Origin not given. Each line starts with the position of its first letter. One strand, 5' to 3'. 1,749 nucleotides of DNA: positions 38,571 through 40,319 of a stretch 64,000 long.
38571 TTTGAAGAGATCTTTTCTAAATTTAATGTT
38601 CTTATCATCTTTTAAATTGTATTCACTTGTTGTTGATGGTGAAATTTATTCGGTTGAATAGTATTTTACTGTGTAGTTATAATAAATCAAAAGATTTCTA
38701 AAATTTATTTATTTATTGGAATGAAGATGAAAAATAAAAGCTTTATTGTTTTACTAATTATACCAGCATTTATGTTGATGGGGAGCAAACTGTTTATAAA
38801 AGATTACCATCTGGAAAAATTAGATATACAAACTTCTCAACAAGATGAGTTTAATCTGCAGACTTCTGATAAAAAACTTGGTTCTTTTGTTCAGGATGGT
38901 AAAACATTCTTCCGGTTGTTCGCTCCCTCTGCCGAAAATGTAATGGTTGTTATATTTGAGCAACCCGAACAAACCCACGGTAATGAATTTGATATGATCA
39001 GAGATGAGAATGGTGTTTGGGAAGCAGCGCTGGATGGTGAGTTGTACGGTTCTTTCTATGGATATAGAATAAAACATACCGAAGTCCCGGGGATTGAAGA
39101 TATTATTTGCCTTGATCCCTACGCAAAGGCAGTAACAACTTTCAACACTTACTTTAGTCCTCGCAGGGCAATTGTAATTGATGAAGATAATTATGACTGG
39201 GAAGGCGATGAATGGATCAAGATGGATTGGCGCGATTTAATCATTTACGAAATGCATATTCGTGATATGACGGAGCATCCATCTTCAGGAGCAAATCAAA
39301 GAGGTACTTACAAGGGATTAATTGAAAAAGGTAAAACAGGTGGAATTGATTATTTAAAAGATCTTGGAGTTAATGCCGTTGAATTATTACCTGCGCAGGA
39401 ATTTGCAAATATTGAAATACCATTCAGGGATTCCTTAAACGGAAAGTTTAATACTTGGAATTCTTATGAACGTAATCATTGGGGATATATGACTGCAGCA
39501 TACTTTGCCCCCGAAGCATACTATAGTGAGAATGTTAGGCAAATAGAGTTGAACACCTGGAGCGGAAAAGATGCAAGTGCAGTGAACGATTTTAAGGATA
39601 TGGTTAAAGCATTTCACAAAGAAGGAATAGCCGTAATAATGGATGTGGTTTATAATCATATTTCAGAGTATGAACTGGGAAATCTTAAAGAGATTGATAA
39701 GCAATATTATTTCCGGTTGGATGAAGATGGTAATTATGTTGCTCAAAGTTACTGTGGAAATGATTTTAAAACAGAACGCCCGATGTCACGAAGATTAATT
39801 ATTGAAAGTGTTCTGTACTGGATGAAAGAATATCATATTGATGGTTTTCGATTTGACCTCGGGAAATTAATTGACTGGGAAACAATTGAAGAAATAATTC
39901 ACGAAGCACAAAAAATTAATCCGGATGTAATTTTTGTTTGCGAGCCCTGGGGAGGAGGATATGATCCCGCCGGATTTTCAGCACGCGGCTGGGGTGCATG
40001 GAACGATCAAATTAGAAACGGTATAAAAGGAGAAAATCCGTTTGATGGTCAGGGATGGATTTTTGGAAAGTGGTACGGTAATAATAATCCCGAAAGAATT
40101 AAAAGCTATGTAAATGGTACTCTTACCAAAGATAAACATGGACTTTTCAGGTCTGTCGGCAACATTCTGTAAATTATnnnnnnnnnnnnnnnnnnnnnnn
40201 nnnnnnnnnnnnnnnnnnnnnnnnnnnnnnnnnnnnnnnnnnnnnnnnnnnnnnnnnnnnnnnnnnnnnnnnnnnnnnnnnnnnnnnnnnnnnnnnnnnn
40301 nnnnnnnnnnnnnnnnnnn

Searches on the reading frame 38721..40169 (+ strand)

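Call 26: search_protein_families(library=pfam, proteins=[window:38721-40169:+], max_evalue=0.001)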
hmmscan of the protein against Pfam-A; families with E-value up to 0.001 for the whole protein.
window:38721-40169:+ (483 aa): 2 families
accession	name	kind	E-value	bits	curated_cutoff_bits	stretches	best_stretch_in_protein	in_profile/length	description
PF02922.24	CBM_48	-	2.2e-15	57.2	22.4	1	53-135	2-83/83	Carbohydrate-binding module 48 (Isoamylase N-terminal domain)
PF00128.31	Alpha-amylase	-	1.2e-12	48.3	22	1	190-317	11-98/446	Alpha amylase, catalytic domain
